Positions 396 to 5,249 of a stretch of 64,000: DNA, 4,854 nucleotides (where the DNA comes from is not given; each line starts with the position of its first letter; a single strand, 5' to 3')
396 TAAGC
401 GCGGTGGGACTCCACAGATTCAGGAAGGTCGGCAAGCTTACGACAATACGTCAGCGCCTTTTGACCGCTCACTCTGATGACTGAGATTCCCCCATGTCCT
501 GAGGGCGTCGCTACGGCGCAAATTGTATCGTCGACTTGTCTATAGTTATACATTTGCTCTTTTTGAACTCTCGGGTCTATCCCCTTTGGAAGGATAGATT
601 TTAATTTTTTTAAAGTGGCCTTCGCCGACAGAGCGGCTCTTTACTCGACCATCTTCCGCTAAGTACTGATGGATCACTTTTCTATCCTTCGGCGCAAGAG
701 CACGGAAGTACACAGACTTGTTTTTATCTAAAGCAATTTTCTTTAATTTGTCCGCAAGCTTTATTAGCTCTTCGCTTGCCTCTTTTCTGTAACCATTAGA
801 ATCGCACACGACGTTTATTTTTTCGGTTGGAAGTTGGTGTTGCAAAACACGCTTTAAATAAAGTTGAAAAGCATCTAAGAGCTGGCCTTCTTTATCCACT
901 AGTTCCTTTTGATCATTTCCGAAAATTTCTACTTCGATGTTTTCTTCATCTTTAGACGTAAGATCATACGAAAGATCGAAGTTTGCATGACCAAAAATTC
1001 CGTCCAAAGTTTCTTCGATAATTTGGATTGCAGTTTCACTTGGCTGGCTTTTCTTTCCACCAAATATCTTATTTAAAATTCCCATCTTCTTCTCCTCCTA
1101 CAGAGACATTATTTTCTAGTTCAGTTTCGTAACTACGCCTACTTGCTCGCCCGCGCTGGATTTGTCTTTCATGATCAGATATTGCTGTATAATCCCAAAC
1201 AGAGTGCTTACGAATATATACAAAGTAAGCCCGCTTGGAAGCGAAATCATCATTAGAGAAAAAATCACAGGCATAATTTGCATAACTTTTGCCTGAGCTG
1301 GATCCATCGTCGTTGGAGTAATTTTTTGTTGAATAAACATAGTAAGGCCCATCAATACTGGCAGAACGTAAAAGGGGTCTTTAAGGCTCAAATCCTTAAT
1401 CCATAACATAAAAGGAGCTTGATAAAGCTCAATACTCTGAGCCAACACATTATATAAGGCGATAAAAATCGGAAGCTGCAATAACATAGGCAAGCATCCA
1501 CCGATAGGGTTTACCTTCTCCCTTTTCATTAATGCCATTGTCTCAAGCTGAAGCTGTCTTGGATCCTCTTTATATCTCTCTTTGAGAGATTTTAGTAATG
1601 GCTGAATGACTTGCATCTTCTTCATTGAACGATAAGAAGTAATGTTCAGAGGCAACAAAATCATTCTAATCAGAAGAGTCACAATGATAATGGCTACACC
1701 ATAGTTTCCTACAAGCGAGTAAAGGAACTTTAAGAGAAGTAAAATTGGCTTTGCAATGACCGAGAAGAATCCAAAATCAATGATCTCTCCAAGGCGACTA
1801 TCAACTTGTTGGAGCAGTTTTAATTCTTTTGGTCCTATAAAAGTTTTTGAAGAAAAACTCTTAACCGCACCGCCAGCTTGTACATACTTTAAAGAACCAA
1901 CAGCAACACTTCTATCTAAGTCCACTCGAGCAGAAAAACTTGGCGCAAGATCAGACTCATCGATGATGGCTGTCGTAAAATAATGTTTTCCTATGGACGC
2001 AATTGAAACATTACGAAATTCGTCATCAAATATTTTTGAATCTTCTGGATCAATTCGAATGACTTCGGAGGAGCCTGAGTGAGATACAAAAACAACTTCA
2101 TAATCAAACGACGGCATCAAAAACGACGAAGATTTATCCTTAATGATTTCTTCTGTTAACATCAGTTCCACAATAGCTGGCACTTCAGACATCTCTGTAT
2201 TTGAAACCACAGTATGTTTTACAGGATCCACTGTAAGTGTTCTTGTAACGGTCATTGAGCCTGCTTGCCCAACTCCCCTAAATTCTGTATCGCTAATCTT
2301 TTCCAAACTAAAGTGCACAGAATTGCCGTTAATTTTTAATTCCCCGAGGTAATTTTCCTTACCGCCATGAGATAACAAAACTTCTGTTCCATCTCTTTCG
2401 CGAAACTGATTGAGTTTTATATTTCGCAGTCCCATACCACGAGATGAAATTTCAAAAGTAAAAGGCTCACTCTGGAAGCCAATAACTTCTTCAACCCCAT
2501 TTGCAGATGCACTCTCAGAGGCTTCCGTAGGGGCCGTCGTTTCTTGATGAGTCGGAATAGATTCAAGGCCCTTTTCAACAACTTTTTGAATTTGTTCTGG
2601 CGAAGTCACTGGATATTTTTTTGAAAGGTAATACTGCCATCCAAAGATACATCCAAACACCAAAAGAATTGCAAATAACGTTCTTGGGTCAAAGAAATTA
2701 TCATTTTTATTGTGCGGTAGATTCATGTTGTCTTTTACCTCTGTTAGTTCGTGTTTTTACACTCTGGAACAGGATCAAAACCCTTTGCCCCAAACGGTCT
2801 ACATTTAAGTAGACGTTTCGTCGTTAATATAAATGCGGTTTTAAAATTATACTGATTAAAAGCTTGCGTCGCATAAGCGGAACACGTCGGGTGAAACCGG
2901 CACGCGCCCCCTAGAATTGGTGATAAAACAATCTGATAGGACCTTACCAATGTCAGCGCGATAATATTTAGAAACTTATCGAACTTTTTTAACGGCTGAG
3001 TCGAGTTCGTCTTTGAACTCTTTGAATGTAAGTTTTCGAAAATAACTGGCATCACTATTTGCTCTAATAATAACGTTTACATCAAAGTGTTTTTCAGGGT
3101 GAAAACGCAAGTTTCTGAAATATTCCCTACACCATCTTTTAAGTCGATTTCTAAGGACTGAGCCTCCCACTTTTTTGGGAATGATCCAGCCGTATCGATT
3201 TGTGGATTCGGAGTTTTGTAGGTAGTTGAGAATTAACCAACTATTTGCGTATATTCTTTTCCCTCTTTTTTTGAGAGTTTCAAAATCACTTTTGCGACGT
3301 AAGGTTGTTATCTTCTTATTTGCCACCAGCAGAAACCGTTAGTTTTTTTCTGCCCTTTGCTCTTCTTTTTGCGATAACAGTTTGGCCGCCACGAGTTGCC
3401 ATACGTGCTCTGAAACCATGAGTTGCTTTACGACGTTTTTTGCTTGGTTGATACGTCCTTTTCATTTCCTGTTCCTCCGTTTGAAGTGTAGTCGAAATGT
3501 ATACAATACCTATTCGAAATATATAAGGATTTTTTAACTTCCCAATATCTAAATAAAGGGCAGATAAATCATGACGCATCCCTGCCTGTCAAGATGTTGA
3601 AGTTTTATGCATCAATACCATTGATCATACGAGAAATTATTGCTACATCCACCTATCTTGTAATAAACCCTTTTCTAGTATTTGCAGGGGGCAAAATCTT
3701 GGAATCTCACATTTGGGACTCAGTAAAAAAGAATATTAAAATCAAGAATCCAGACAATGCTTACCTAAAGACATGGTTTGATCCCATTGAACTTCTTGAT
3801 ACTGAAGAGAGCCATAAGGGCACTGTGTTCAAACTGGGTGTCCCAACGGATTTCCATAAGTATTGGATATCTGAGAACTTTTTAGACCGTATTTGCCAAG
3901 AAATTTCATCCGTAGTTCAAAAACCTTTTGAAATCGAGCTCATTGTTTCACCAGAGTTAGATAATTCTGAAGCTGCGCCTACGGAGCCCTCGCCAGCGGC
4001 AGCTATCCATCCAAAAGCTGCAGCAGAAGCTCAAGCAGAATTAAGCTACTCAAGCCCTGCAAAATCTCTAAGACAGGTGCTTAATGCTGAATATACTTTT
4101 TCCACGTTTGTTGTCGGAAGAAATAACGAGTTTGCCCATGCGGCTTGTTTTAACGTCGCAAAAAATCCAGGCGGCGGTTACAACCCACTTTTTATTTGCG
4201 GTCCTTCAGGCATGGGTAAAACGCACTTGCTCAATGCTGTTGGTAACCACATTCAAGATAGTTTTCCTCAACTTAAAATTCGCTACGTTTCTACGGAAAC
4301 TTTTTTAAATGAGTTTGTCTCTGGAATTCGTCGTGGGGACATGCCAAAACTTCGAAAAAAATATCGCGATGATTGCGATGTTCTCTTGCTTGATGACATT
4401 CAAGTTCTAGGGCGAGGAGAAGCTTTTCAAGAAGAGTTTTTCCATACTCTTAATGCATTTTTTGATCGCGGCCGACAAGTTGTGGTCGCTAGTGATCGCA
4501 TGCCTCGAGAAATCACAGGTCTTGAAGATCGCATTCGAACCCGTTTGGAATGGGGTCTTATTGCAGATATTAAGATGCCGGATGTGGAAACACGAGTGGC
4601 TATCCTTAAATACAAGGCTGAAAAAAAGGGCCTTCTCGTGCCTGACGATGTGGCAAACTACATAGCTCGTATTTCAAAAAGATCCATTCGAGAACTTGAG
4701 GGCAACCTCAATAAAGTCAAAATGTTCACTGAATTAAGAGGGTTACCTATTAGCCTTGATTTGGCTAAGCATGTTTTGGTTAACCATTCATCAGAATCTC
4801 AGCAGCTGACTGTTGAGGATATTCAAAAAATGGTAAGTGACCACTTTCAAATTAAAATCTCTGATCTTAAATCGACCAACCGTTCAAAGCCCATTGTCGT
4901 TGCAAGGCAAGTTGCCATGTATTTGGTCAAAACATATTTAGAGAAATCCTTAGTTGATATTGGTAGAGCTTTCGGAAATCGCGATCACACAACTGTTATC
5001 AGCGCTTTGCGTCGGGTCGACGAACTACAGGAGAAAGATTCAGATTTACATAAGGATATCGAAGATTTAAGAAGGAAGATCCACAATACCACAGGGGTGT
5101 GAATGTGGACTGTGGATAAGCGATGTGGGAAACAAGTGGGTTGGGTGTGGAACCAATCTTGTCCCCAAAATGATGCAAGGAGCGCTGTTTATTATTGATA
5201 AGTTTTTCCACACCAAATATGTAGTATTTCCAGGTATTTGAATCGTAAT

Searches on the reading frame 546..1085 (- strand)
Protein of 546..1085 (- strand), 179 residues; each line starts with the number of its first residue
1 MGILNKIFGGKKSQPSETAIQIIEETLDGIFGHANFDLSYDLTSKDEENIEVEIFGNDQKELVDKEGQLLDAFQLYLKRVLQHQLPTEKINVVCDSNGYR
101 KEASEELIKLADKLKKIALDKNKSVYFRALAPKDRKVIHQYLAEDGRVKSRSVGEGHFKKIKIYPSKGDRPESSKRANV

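Call 59: search_protein_families(library=pfam, proteins=[window:546-1085:-], max_evalue=0.00001)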
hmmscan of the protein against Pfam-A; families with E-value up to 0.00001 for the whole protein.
window:546-1085:- (179 aa): 1 family
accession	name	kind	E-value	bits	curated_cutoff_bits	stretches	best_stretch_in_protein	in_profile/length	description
PF01424.28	R3H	-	1.1e-12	48.3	26.8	1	105-165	1-60/60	R3H domain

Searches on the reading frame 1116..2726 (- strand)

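Call 59: search_protein_families(library=pfam, proteins=[window:1116-2726:-], max_evalue=0.00001)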
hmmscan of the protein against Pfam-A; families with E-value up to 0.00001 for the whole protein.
window:1116-2726:- (536 aa): 2 families
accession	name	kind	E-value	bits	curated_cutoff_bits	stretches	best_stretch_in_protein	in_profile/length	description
PF02096.25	60KD_IMP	-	4.1e-57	193.1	35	1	342-520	1-163/163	60Kd inner membrane protein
PF14849.12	YidC_periplas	-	2.4e-16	61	24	1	86-329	6-281/283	YidC periplasmic domain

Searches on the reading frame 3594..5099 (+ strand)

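Call 59: search_protein_families(library=pfam, proteins=[window:3594-5099:+], max_evalue=0.00001)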
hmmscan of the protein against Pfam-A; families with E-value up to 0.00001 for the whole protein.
window:3594-5099:+ (502 aa): 7 families
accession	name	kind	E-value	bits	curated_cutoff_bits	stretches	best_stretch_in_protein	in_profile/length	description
PF00308.24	Bac_DnaA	-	2.2e-64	216.9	23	1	163-324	1-161/162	Bacterial DnaA ATPAse domain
PF08299.17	Bac_DnaA_C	-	6.7e-28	97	31.5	1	407-475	1-69/69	Bacterial dnaA protein helix-turn-helix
PF11638.13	DnaA_N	-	1.6e-09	37.8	24.6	1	39-101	2-60/65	DnaA N-terminal domain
PF13191.12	AAA_16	-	2.1e-07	32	32.6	1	173-301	2-139/167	AAA ATPase domain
PF22688.2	Hda_lid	-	4.6e-06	27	27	0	333-374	3-44/65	Hda, lid domain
PF00004.35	AAA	-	7e-06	27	21.2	0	200-314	2-123/131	ATPase family associated with various cellular activities (AAA)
PF01695.23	IstB_IS21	-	7.3e-06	26.1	24.1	0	199-300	95-192/238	IstB-like ATP binding protein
